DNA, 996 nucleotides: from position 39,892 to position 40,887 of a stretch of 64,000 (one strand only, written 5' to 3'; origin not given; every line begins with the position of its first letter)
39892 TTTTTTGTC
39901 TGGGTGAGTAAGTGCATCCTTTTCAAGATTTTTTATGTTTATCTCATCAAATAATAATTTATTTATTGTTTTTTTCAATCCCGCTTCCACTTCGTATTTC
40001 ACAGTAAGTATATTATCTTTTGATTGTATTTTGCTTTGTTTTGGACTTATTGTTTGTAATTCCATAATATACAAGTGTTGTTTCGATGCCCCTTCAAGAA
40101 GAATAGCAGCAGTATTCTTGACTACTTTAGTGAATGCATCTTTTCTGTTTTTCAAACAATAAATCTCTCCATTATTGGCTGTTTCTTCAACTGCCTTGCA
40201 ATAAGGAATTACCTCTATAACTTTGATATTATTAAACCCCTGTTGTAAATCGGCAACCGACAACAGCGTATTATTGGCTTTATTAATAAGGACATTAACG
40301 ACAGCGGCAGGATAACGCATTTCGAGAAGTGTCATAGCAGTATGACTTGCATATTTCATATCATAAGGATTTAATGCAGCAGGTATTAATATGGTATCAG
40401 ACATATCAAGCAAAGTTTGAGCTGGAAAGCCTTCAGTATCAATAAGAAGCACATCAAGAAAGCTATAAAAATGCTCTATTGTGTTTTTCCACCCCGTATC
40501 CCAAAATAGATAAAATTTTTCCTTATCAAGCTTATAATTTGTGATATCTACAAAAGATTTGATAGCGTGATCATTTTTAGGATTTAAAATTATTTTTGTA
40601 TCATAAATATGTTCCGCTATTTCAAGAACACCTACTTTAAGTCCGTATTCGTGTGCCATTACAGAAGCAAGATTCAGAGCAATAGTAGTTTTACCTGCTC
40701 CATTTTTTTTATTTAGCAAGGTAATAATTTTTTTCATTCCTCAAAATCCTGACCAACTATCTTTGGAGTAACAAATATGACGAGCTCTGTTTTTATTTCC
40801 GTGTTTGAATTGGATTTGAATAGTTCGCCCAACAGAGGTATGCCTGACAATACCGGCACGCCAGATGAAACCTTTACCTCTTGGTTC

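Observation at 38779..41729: Orphan two-gene secretin plus fused CpaE-like/CpaF ATPase module lacking pilin, platform and peptidase genes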

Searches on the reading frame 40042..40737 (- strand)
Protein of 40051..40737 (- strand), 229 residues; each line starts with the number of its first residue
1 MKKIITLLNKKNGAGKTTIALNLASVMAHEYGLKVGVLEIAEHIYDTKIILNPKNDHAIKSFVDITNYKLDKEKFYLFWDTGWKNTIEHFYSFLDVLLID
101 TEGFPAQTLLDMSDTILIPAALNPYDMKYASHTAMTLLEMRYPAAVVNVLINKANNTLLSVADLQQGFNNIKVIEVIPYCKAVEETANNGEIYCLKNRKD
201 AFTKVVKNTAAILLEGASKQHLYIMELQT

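Call 30: search_solved_structures(query=window:40054-40737:-, max_evalue=1, show_alignments=2)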
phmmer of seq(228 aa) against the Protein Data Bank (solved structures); distinct sequences matched with E-value up to 1: 17.
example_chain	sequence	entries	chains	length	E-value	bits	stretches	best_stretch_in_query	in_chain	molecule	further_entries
4dzz_A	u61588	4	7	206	0.0019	21.4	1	3-141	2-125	Plasmid partitioning protein ParF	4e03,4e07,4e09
5u1g_D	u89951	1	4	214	0.0021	21.2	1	3-141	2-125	ParA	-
4v02_A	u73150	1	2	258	0.051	16.7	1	2-74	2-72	SITE-DETERMINING PROTEIN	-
8jmj_A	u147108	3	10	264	0.058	16.5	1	1-35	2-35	SpoOJ regulator (Soj)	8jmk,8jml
6iub_A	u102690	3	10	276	0.096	15.8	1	1-31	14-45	SpoOJ regulator (Soj)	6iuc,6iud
3vx3_A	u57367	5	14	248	0.1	15.7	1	2-51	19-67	ATPase involved in chromosome partitioning, ParA/MinD family, Mrp homolog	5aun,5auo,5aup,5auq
1hyq_A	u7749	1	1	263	0.19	14.8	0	3-39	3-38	CELL DIVISION INHIBITOR (MIND-1)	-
2bek_A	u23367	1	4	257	0.2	14.8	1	5-41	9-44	SEGREGATION PROTEIN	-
2xj9_A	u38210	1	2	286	0.21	14.7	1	3-41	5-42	MIPZ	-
8ray_B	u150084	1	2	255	0.25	14.4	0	3-29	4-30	ParA family protein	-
4v03_A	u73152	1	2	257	0.31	14.1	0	2-73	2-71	SITE-DETERMINING PROTEIN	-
7dut_A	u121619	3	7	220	0.32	14.1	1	4-40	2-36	SOJ protein (Soj)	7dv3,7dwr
8zkc_A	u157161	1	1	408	0.33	14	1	2-40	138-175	Iron-sulfur cluster carrier protein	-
1wcv_1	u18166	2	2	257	0.39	13.8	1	5-33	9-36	SEGREGATION PROTEIN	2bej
3q9l_A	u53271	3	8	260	0.39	13.8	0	1-54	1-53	Septum site-determining protein minD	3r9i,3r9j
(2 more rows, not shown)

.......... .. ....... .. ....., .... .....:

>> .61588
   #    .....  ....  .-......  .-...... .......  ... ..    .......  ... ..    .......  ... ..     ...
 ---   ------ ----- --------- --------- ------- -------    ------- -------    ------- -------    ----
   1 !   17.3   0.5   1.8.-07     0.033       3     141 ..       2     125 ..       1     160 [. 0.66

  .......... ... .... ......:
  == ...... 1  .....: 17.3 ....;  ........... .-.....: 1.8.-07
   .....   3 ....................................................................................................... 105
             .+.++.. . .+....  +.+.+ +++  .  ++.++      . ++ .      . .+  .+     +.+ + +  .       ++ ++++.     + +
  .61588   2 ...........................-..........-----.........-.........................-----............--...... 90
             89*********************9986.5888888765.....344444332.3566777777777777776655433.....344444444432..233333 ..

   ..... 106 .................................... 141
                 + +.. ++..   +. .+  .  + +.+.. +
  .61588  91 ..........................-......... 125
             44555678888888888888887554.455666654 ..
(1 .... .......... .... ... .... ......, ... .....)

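Call 54: predict_structure(alignment_id=A2)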
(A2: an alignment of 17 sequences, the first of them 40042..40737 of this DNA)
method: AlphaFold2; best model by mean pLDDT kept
length: 232 residues; sequences in the alignment: 17
mean_pLDDT: 92.4   pTM: 0.91
mean pLDDT of the five models: 92.4, 92.3, 90.7, 90.5, 89.5
residues with pLDDT >= 90: 188; 70-90: 38; 50-70: 5; < 50: 1
segments of 3 or more residues with pLDDT < 50: none
pLDDT, mean of each block of 10 residues (from residue 1): 93 91 97 97 92 93 93 96 95 97 94 97 92 94 95 79 84 93 93 94 96 94 87 50
secondary structure, 60 per line:
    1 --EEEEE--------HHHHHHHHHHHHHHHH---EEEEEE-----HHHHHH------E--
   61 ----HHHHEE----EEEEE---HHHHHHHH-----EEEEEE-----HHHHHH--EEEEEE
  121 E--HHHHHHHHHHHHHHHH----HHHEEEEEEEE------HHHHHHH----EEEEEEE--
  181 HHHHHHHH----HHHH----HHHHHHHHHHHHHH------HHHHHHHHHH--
elements in order: E3-7 H16-31 E35-40 H46-51 H65-68 E75-79 H83-90 E96-101 H107-112 E115-121 H124-139 E147-154 H161-167 E172-178 H181-188 H193-196 H201-214 H221-230

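Call 56: fold_search(model_id=the predicted structure, library=pdb)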
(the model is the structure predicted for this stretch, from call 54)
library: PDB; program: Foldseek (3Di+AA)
matches with E <= 10: 1708; with E <= 0.001: 296
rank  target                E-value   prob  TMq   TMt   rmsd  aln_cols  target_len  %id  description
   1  4v02_B                7.7e-12  1.00  0.76  0.73   4.9       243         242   20  MinC:MinD cell division protein complex, Aquifex aeolicus (released 2015-01-14)
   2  4v02_A                1.6e-11  1.00  0.73  0.70   5.3       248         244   20  MinC:MinD cell division protein complex, Aquifex aeolicus (released 2015-01-14)
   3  3ea0_A                2.1e-11  1.00  0.72  0.70   5.2       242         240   17  Crystal Structure of ParA Family ATPase from Chlorobium tepidum TLS (released 2008-09-23)
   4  4rz2_B                5.3e-11  1.00  0.78  0.71   3.9       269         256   16  Crystal structure of the MinD-like ATPase FlhG (released 2015-03-04)
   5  4rz2_A                6.3e-11  1.00  0.80  0.72   3.6       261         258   15  Crystal structure of the MinD-like ATPase FlhG (released 2015-03-04)
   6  4rz3_A                8.1e-11  1.00  0.76  0.73   3.4       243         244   16  Crystal structure of the MinD-like ATPase FlhG (released 2015-03-04)
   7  4v03_A                8.1e-11  1.00  0.69  0.68   6.8       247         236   19  MinD cell division protein, Aquifex aeolicus (released 2015-01-14)
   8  1hyq                  1.0e-10  1.00  0.70  0.70   3.7       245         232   17  MIND BACTERIAL CELL DIVISION REGULATOR FROM A. FULGIDUS (released 2001-03-14)
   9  5auq_G                1.0e-10  1.00  0.63  0.64   5.1       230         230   21  Crystal structure of ATPase-type HypB in the nucleotide free state (released 2015-06-24)
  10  5auq_F                1.1e-10  1.00  0.64  0.66   5.1       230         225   20  Crystal structure of ATPase-type HypB in the nucleotide free state (released 2015-06-24)
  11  3ea0_B                1.3e-10  1.00  0.70  0.68   5.5       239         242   18  Crystal Structure of ParA Family ATPase from Chlorobium tepidum TLS (released 2008-09-23)
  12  8p53_A                2.1e-10  1.00  0.74  0.65   4.7       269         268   16  Cryo-EM structure of the c-di-GMP-free FleQ-FleN master regulator complex of P. aeruginosa (released 2023-12-13)
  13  5auq_C                3.0e-10  1.00  0.63  0.64   5.0       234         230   19  Crystal structure of ATPase-type HypB in the nucleotide free state (released 2015-06-24)
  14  5auq_D                3.4e-10  1.00  0.64  0.64   5.1       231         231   21  Crystal structure of ATPase-type HypB in the nucleotide free state (released 2015-06-24)
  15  5j1j_B                3.8e-10  1.00  0.73  0.69   4.0       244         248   17  Structure of FleN-AMPPNP complex (released 2017-03-29)
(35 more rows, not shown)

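Call 71: search_protein_representatives(protein=window:40051-40737:-)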
Query: 229 residues. Proteins with E-value up to 0.001 (for the whole library): 43; up to 1e-10: 7; up to 1e-30: 3. The best 43 are listed.
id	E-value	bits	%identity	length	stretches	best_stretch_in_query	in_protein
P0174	1.4e-78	280.0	56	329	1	1-226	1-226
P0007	5.4e-61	222.5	46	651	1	1-225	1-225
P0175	3.9e-45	170.7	42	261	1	1-213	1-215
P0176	2.4e-29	119.1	37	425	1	1-206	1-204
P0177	2.1e-27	112.8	43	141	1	1-138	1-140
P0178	2.8e-20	89.5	31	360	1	1-210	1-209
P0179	2.6e-11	60.2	31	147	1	1-151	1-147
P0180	7.0e-10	55.5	38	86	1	90-170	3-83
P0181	1.3e-08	51.4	35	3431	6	31-67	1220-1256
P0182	9.3e-08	48.6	29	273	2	93-217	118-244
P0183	1.4e-06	44.8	26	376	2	87-215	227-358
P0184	2.2e-06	44.1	27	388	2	85-222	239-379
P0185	4.7e-06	43.0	33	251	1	1-185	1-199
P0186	1.4e-05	41.4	27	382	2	3-76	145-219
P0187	1.6e-05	41.3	40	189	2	4-42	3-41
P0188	1.7e-05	41.2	26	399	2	87-215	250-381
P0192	4.0e-05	40.0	26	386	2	92-221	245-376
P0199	1.5e-04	38.1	28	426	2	63-217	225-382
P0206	3.1e-04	37.0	25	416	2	88-218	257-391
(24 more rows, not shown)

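Call 72: search_protein_families(library=pfam, proteins=[P0174, P0176, P0178, P0175, P0183, P0184, P0188, P0192, P0199, P0206], max_evalue=0.001)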
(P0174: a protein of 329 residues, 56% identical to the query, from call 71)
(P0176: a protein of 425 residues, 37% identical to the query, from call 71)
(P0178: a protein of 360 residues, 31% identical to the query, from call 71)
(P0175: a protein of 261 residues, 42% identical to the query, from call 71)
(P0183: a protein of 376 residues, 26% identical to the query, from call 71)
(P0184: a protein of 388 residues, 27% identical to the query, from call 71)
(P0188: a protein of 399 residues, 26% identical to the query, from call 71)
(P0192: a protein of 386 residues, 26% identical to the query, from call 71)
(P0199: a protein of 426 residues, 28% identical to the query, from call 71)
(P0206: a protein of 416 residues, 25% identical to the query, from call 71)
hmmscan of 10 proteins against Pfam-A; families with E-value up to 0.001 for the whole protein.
P0174 (329 aa): 2 families
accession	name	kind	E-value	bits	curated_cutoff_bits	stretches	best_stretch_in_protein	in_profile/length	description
PF01656.29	CbiA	-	3.4e-07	30.7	25.4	1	5-189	1-121/125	CobQ/CobB/MinD/ParA nucleotide binding domain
PF13614.12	AAA_31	-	1.2e-05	25.8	27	1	3-35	2-33/177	AAA domain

P0176 (425 aa): 3 families
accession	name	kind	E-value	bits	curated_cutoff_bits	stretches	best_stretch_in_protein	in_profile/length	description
PF01656.29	CbiA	-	2.5e-09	37.6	25.4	1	6-188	2-118/125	CobQ/CobB/MinD/ParA nucleotide binding domain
PF00437.27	T2SSE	-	3.9e-09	36.1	24.9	1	328-412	3-89/370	Type II/IV secretion system protein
PF13614.12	AAA_31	-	5.4e-07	30.2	27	1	4-42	3-40/177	AAA domain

P0178 (360 aa): 2 families
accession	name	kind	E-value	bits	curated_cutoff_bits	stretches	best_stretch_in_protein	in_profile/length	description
PF13614.12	AAA_31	-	0.0002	21.8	27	0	3-32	2-31/177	AAA domain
PF01656.29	CbiA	-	0.00048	20.5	25.4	0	5-187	1-120/125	CobQ/CobB/MinD/ParA nucleotide binding domain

P0175 (261 aa): 2 families
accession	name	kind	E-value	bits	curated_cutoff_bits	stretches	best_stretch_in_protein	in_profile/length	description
PF13614.12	AAA_31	-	2.6e-07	31.2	27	1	3-45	2-43/177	AAA domain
PF01656.29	CbiA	-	7.1e-06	26.4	25.4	1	6-188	2-118/125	CobQ/CobB/MinD/ParA nucleotide binding domain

P0183 (376 aa): 2 families
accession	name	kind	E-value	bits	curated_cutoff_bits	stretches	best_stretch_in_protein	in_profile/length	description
PF13614.12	AAA_31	-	9.5e-09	35.9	27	1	145-281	26-165/177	AAA domain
PF01656.29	CbiA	-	0.00073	19.9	25.4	0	145-336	23-125/125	CobQ/CobB/MinD/ParA nucleotide binding domain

P0184 (388 aa): 6 families
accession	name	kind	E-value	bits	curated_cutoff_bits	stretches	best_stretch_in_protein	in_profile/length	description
PF01656.29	CbiA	-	7.3e-16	58.7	25.4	1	138-350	1-125/125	CobQ/CobB/MinD/ParA nucleotide binding domain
PF10609.15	ParA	-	3.6e-15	56.5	27.1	1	136-369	4-244/246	NUBPL iron-transfer P-loop NTPase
PF13614.12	AAA_31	-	6.9e-13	49.4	27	1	136-301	2-171/177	AAA domain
PF00142.24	Fer4_NifH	-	2.3e-06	27.7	25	1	138-372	3-246/271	4Fe-4S iron sulfur cluster binding proteins, NifH/frxC family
PF00072.30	Response_reg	-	0.00013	22.5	30.2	1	4-114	1-110/111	Response regulator receiver domain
PF02374.21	ArsA_ATPase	-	0.00084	19.1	24.3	0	139-171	4-35/305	Anion-transporting ATPase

P0188 (399 aa): 3 families
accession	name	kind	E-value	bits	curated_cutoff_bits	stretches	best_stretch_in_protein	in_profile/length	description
PF13614.12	AAA_31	-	1.9e-15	57.7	27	1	144-291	2-152/177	AAA domain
PF01656.29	CbiA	-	1.6e-12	47.9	25.4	1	146-358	1-124/125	CobQ/CobB/MinD/ParA nucleotide binding domain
PF10609.15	ParA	-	1.2e-07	31.9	27.1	1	145-198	5-57/246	NUBPL iron-transfer P-loop NTPase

P0192 (386 aa): 4 families
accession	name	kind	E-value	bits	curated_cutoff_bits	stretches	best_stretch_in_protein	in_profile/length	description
PF01656.29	CbiA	-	1.4e-10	41.7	25.4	1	137-349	2-125/125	CobQ/CobB/MinD/ParA nucleotide binding domain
PF13614.12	AAA_31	-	5.7e-10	39.9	27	1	137-297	5-168/177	AAA domain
PF10609.15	ParA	-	1.5e-09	38.1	27.1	1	137-271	7-136/246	NUBPL iron-transfer P-loop NTPase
PF06564.18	CBP_BcsQ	-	0.00074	19.5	21.3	0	138-172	6-39/234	Cellulose biosynthesis protein BcsQ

P0199 (426 aa): 8 families
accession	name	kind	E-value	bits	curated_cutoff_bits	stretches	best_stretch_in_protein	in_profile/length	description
PF13614.12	AAA_31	-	1.9e-19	70.7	27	1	143-305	2-167/177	AAA domain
PF01656.29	CbiA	-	1.5e-13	51.2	25.4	1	145-357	1-124/125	CobQ/CobB/MinD/ParA nucleotide binding domain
PF06564.18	CBP_BcsQ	-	8.8e-06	25.8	21.3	1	144-291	3-151/234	Cellulose biosynthesis protein BcsQ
PF10609.15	ParA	-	9.1e-06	25.7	27.1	0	144-183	5-43/246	NUBPL iron-transfer P-loop NTPase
PF09140.17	MipZ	-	4.8e-05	23.2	20.7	0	237-282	81-126/262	ATPase MipZ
PF02374.21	ArsA_ATPase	-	8.1e-05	22.4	24.3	0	145-181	3-38/305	Anion-transporting ATPase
PF00072.30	Response_reg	-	8.5e-05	23.1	30.2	1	27-117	18-107/111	Response regulator receiver domain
PF13479.12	AAA_24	-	0.00017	22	27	1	151-275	10-84/195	AAA domain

P0206 (416 aa): 7 families
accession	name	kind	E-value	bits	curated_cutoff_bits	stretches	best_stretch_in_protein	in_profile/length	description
PF00072.30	Response_reg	-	1.6e-31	109.2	30.2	1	9-119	2-110/111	Response regulator receiver domain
PF13614.12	AAA_31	-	5.4e-19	69.2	27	1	149-303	2-158/177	AAA domain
PF10609.15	ParA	-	1.1e-14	55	27.1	1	150-329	5-178/246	NUBPL iron-transfer P-loop NTPase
PF01656.29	CbiA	-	1e-10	42.1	25.4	1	152-191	2-40/125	CobQ/CobB/MinD/ParA nucleotide binding domain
PF00142.24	Fer4_NifH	-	4.6e-06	26.7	25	1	155-269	6-122/271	4Fe-4S iron sulfur cluster binding proteins, NifH/frxC family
PF02374.21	ArsA_ATPase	-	1.5e-05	24.8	24.3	1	152-187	4-38/305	Anion-transporting ATPase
PF06564.18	CBP_BcsQ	-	0.00016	21.7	21.3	1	154-296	7-149/234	Cellulose biosynthesis protein BcsQ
